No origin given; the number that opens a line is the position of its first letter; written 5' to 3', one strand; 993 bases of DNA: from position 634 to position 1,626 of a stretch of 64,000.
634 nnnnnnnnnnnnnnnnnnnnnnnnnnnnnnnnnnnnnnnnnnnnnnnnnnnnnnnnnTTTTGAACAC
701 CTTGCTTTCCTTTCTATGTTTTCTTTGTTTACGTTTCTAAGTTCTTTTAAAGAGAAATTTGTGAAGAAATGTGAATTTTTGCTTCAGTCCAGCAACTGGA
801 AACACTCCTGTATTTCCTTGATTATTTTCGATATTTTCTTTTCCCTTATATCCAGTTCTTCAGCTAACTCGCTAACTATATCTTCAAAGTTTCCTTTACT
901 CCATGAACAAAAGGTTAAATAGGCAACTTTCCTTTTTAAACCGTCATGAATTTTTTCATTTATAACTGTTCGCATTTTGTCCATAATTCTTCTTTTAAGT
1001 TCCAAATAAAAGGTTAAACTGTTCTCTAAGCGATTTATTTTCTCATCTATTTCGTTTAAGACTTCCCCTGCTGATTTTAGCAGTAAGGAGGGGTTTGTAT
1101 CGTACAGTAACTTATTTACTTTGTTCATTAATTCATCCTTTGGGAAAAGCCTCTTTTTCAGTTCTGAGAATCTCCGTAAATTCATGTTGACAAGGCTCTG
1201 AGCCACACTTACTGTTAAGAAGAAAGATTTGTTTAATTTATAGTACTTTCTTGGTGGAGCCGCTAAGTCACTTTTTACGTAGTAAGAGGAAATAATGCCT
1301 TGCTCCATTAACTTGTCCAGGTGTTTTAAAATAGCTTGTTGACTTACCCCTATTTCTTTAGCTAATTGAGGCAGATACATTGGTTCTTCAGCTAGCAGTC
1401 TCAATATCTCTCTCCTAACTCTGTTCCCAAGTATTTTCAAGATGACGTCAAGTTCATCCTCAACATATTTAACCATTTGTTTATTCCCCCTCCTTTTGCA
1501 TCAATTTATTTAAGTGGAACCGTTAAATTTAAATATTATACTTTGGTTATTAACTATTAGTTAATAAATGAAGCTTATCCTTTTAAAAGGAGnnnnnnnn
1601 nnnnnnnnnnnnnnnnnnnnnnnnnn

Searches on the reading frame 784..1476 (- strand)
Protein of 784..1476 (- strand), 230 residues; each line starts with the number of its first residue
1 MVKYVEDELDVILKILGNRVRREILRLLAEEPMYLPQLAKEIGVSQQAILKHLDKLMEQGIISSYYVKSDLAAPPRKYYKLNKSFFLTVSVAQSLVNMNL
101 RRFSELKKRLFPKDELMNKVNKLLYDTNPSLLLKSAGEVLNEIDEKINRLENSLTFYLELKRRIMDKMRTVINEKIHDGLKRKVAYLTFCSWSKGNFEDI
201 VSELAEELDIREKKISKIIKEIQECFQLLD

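Call 74: find_encoding_contigs(protein=window:784-1476:-, flank=10000, max_places=2)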
Protein window:784-1476:- (230 aa): 5 contigs read that carry it; 2 places shown.
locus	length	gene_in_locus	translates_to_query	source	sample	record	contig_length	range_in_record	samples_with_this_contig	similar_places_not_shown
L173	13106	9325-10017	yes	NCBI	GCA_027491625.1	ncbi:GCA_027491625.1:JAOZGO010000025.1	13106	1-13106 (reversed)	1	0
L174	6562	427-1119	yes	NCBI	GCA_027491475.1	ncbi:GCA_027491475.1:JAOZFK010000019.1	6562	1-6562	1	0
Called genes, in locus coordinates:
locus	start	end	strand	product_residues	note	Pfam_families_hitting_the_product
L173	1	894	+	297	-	?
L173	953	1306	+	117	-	PF05899:Cupin_3, PF07883:Cupin_2, PF02311:AraC_binding (weak)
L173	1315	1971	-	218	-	PF09339:HTH_IclR (faint), PF01022:HTH_5 (faint), PF01325:Fe_dep_repress (faint), PF08279:HTH_11 (faint), PF12840:HTH_20, PF13412:HTH_24 (weak), PF25212:HVO_A0114 (faint), PF14493:HTH_40 (weak), +2 more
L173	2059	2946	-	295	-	PF09922:LiaF-like_C (weak)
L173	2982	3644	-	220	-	PF04893:Yip1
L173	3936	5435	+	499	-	PF01266:DAO (weak), PF01593:Amino_oxidase, PF13450:NAD_binding_8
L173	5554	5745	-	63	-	-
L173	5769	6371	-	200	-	PF03167:UDG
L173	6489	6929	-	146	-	PF00011:HSP20, PF04969:CS (weak), PF17886:ArsA_HSP20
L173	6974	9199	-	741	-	PF02359:CDC48_N, PF02933:CDC48_2, PF05496:RuvB_N, PF13191:AAA_16 (weak), PF00004:AAA, PF17862:AAA_lid_3, PF00004:AAA, PF17862:AAA_lid_3, +23 more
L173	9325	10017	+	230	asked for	PF21476:PF0610-like_N (faint), PF01022:HTH_5, PF08279:HTH_11 (faint), PF12802:MarR_2 (faint), PF12840:HTH_20, PF13412:HTH_24 (weak)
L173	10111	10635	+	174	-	PF01209:Ubie_methyltran, PF13489:Methyltransf_23, PF07021:MetW, PF08003:Methyltransf_9 (weak), PF13847:Methyltransf_31, PF08241:Methyltransf_11, PF08242:Methyltransf_12, PF13649:Methyltransf_25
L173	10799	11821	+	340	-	-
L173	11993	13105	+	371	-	?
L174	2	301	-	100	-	?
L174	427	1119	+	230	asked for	PF21476:PF0610-like_N (faint), PF01022:HTH_5, PF08279:HTH_11 (faint), PF12802:MarR_2 (faint), PF12840:HTH_20, PF13412:HTH_24 (weak)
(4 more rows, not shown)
